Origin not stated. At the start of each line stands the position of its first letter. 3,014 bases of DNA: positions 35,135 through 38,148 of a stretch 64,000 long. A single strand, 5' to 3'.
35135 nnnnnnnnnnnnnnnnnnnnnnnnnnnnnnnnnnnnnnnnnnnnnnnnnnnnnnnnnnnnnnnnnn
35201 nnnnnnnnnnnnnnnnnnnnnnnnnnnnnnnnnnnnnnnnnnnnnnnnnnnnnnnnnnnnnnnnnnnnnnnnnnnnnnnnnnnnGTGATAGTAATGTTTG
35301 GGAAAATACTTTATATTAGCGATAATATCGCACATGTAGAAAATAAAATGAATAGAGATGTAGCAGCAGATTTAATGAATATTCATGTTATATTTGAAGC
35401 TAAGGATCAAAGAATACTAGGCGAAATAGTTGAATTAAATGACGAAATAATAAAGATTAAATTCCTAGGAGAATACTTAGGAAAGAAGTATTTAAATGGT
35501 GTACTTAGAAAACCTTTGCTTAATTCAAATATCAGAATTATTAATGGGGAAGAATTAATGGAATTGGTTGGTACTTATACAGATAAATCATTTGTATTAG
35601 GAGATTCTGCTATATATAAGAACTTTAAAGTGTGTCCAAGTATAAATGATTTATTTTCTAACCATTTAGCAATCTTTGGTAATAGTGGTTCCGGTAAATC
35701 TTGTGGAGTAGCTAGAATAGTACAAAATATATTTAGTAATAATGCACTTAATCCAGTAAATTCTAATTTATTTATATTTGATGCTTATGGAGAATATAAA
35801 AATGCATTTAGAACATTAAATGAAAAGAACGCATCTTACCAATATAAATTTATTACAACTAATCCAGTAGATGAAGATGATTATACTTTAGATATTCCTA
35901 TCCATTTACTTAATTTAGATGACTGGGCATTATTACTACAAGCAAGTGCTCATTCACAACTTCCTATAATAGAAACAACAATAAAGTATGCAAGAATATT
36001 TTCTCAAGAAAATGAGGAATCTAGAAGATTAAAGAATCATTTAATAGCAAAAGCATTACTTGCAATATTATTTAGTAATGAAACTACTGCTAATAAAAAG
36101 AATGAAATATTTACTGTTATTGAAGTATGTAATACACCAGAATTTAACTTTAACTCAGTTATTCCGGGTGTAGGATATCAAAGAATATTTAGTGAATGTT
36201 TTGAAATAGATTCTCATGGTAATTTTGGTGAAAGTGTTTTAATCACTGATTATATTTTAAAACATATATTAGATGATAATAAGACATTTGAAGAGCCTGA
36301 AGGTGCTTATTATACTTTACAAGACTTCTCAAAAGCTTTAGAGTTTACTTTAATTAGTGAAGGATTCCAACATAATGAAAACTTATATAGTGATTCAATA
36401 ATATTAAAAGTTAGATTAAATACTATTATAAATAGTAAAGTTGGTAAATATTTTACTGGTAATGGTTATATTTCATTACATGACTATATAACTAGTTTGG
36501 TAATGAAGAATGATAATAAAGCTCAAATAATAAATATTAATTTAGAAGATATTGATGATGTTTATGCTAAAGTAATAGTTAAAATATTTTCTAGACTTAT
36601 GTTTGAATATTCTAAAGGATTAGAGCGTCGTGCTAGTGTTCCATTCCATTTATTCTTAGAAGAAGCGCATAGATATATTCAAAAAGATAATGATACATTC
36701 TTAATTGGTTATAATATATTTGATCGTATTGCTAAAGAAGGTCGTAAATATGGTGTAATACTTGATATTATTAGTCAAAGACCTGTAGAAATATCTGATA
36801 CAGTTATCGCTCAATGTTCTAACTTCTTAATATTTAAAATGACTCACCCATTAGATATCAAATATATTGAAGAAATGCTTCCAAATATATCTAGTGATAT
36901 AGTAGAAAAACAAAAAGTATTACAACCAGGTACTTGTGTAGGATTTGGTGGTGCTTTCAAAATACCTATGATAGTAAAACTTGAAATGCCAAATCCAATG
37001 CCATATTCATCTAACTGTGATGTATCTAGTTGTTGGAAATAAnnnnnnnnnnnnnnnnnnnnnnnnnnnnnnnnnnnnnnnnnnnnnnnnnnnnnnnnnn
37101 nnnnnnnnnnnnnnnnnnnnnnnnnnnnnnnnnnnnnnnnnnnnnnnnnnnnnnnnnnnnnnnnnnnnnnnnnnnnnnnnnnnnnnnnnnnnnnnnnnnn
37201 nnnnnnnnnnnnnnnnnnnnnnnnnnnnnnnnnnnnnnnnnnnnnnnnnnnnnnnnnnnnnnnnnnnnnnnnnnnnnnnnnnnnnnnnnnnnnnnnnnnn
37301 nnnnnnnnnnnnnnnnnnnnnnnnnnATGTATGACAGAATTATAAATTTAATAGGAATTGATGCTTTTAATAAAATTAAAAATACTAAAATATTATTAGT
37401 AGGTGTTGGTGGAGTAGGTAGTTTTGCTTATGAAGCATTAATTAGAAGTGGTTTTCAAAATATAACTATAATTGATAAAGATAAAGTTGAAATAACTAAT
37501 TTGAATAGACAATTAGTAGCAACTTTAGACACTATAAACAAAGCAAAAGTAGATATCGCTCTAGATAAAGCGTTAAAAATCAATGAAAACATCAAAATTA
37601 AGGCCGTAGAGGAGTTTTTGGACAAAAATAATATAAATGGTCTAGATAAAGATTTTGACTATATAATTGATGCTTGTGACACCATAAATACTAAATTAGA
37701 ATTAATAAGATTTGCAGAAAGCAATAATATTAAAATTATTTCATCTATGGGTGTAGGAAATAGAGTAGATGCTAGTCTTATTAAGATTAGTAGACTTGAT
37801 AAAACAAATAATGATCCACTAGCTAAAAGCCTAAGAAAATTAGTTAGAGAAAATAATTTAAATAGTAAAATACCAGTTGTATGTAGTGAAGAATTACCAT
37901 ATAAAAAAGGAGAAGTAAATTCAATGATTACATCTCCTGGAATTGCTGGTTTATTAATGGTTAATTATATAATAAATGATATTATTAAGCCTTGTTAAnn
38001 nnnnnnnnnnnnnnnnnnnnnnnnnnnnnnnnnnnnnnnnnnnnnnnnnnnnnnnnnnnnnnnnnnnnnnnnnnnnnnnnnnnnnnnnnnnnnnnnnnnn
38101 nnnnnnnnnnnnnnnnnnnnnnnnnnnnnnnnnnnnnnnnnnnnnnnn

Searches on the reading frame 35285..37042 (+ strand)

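Call 72: search_protein_families(library=pfam, proteins=[window:35285-37042:+], max_evalue=0.001)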
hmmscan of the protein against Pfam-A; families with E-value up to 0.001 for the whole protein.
window:35285-37042:+ (585 aa): 1 family
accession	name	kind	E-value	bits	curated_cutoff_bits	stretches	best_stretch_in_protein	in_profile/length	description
PF01935.23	DUF87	-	4.5e-20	73.1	23.2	1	111-250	9-132/220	Helicase HerA, central domain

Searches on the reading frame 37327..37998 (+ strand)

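Call 67: search_protein_families(library=pfam, proteins=[window:37327-37998:+], max_evalue=0.001)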
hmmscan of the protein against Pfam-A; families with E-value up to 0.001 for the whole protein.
window:37327-37998:+ (223 aa): 3 families
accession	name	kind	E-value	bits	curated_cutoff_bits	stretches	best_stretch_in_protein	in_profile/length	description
PF00899.27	ThiF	-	9.5e-42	143.2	28.1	1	2-216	1-199/238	ThiF family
PF01488.26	Shikimate_DH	-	0.00028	21.4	24.3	1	13-67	6-63/138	Shikimate / quinate 5-dehydrogenase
PF03435.24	Sacchrp_dh_NADP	-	0.00051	20.8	25.1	1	22-82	1-60/129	Saccharopine dehydrogenase NADP binding domain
